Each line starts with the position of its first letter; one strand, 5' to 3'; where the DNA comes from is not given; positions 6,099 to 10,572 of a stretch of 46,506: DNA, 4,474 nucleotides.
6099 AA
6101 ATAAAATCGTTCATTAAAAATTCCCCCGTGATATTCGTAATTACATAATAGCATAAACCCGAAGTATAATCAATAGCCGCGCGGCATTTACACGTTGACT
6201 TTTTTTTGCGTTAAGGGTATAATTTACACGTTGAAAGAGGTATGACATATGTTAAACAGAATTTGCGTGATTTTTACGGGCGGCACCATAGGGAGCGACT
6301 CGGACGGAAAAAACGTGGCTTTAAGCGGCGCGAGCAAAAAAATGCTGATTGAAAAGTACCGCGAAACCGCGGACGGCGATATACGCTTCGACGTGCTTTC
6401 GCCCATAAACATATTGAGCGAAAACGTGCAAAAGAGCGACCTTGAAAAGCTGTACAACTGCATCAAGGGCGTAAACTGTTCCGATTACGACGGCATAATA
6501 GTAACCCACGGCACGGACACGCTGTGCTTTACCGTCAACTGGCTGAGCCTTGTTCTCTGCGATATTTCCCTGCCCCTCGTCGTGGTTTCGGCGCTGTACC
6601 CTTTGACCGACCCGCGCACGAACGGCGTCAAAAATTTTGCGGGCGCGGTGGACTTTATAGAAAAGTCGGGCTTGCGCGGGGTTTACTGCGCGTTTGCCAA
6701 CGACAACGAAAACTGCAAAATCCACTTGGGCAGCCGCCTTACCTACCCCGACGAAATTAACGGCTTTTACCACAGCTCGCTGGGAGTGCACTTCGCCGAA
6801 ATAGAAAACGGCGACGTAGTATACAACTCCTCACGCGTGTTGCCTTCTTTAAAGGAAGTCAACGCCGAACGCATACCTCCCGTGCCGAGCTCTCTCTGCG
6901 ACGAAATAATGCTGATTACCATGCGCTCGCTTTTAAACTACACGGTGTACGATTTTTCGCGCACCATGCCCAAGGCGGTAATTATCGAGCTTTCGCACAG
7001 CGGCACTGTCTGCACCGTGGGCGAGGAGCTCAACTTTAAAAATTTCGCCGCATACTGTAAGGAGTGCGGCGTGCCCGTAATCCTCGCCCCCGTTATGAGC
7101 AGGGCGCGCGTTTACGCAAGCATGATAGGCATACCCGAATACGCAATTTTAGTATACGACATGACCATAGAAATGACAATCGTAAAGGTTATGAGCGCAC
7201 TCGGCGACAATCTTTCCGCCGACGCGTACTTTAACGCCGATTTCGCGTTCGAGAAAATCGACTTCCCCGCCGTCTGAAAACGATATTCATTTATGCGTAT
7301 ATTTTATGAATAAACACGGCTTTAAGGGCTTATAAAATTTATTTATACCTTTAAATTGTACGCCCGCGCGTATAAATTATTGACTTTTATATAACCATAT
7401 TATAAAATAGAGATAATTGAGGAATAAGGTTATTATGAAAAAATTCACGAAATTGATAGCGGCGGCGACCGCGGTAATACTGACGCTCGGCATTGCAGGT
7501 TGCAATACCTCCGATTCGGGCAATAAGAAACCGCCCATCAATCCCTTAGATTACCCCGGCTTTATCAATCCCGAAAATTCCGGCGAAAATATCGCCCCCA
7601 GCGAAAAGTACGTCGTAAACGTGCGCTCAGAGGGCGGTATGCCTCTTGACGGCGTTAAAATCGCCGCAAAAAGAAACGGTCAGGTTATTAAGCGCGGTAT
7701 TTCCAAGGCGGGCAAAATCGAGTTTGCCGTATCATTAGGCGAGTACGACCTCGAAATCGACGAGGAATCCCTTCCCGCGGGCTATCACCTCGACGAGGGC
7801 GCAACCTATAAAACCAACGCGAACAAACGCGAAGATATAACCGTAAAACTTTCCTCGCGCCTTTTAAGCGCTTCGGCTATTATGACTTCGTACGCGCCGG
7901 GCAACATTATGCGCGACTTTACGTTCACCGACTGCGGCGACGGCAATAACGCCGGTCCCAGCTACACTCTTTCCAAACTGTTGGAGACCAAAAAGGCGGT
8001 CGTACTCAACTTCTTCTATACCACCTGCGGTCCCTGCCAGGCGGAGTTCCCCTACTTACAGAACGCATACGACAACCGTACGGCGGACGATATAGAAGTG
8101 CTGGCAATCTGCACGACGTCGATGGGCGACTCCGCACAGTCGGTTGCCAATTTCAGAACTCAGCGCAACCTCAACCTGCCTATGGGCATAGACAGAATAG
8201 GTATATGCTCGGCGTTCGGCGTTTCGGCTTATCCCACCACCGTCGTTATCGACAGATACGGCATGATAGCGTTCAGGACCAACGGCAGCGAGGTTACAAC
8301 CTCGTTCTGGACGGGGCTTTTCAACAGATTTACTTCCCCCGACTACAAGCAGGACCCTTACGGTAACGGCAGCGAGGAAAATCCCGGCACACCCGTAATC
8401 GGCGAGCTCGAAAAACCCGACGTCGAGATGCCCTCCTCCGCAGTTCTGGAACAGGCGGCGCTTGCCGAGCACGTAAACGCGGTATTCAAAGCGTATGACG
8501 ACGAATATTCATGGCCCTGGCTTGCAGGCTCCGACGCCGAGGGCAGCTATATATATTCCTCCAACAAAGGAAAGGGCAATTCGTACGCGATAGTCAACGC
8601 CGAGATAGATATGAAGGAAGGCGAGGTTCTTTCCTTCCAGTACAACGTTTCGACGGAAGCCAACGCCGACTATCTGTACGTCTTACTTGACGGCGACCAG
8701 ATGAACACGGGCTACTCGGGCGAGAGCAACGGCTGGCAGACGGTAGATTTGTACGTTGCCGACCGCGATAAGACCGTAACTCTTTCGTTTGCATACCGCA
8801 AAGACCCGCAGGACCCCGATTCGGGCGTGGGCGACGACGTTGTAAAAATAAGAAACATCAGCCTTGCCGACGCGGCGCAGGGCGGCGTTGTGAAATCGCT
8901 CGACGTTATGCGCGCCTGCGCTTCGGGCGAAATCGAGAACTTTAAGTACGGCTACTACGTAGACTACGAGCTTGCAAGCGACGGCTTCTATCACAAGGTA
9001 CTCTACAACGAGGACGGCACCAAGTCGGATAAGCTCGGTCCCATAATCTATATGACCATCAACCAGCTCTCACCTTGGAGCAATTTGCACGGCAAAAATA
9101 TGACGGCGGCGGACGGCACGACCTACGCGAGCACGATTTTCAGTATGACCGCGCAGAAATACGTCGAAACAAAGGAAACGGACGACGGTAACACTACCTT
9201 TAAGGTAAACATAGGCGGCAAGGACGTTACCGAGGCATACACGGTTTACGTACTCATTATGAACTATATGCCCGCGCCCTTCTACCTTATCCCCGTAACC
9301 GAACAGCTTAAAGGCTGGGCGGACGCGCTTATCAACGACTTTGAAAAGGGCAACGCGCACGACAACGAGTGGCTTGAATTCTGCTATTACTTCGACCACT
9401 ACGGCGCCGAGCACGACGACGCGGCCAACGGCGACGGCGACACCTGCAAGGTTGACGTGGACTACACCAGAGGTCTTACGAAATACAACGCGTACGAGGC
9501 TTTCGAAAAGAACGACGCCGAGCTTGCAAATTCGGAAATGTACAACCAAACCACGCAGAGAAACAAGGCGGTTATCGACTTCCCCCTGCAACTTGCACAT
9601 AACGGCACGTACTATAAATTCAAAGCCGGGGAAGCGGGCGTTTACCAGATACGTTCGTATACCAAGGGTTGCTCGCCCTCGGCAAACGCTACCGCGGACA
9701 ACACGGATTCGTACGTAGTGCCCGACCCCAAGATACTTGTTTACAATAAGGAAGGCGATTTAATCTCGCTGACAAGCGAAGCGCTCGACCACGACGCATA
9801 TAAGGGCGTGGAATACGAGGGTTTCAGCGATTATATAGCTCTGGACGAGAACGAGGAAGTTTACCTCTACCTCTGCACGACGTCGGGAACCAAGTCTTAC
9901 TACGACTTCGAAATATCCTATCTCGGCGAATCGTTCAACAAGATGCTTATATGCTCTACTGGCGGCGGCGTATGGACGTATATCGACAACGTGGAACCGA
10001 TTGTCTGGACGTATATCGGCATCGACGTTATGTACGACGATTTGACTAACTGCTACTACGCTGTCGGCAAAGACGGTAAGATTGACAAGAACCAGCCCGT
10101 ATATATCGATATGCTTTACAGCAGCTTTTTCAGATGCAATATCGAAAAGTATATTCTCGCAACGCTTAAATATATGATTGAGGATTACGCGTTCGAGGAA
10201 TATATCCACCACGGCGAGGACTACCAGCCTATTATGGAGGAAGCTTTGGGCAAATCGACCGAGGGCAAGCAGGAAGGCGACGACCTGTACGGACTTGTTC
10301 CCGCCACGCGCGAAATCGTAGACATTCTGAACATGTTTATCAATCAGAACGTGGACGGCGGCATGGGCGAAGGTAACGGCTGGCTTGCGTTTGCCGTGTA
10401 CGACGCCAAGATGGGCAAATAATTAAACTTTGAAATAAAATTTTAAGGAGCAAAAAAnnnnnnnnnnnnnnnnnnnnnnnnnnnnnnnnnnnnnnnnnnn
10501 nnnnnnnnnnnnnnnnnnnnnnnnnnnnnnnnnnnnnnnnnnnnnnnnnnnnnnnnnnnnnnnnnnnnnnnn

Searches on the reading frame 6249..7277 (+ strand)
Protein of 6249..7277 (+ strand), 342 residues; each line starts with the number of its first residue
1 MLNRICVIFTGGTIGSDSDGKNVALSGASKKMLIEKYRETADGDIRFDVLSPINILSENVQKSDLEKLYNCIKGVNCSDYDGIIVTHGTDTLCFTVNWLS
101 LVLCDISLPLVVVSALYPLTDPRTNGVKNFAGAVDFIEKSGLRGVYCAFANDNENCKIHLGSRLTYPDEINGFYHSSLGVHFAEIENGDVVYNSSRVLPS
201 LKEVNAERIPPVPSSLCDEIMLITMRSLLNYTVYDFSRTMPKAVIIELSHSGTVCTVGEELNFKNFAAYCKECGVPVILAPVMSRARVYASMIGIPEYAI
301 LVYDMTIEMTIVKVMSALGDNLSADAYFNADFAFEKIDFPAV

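Call 26: search_protein_families(library=pfam, proteins=[window:6249-7277:+], max_evalue=0.001)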
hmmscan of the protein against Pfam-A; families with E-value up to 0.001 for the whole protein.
window:6249-7277:+ (342 aa): 1 family
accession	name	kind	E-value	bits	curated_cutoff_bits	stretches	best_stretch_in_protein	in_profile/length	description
PF00710.25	Asparaginase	-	2.3e-28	99.5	22.5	1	4-173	1-169/193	Asparaginase, N-terminal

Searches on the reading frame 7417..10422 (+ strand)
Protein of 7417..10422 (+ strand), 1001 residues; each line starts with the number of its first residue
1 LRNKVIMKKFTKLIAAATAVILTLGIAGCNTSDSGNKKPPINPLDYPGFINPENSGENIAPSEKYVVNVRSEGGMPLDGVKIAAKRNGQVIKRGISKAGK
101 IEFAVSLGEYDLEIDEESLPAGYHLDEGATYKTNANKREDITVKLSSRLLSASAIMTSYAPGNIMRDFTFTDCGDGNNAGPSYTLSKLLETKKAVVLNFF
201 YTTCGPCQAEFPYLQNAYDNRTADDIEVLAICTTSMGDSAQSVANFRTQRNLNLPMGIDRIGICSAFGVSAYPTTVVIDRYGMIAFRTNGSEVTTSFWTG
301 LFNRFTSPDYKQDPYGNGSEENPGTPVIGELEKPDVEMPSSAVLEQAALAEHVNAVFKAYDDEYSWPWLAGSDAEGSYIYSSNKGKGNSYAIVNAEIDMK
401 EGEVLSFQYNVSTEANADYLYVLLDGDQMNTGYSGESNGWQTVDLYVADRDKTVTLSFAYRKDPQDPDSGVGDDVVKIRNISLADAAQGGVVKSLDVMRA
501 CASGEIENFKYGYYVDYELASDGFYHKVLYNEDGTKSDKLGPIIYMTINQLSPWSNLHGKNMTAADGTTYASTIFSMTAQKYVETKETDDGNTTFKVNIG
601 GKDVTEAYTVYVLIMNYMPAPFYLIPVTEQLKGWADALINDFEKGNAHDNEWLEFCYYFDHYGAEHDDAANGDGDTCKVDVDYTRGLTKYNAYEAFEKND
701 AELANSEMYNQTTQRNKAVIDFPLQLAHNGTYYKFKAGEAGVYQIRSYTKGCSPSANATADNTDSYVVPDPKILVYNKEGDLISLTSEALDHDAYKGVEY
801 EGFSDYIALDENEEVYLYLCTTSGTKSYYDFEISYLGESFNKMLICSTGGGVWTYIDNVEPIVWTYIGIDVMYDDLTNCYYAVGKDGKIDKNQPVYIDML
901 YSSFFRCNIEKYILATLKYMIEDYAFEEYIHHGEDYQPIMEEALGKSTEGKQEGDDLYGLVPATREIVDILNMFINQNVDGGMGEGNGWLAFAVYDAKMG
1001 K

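Call 26: search_protein_families(library=pfam, proteins=[window:7417-10422:+], max_evalue=0.001)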
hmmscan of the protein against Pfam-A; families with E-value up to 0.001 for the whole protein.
window:7417-10422:+ (1001 aa): 4 families
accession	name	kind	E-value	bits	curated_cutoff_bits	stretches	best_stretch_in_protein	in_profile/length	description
PF00578.27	AhpC-TSA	-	6.5e-16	58.8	26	1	162-285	2-122/124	AhpC/TSA family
PF08534.16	Redoxin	-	1.8e-15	57.4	26.6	1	162-293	3-137/148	Redoxin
PF13905.12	Thioredoxin_8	-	9.9e-06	26.3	27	1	193-282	2-92/94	Thioredoxin-like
PF00085.26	Thioredoxin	-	0.00057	20.3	23.5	0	187-241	13-66/103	Thioredoxin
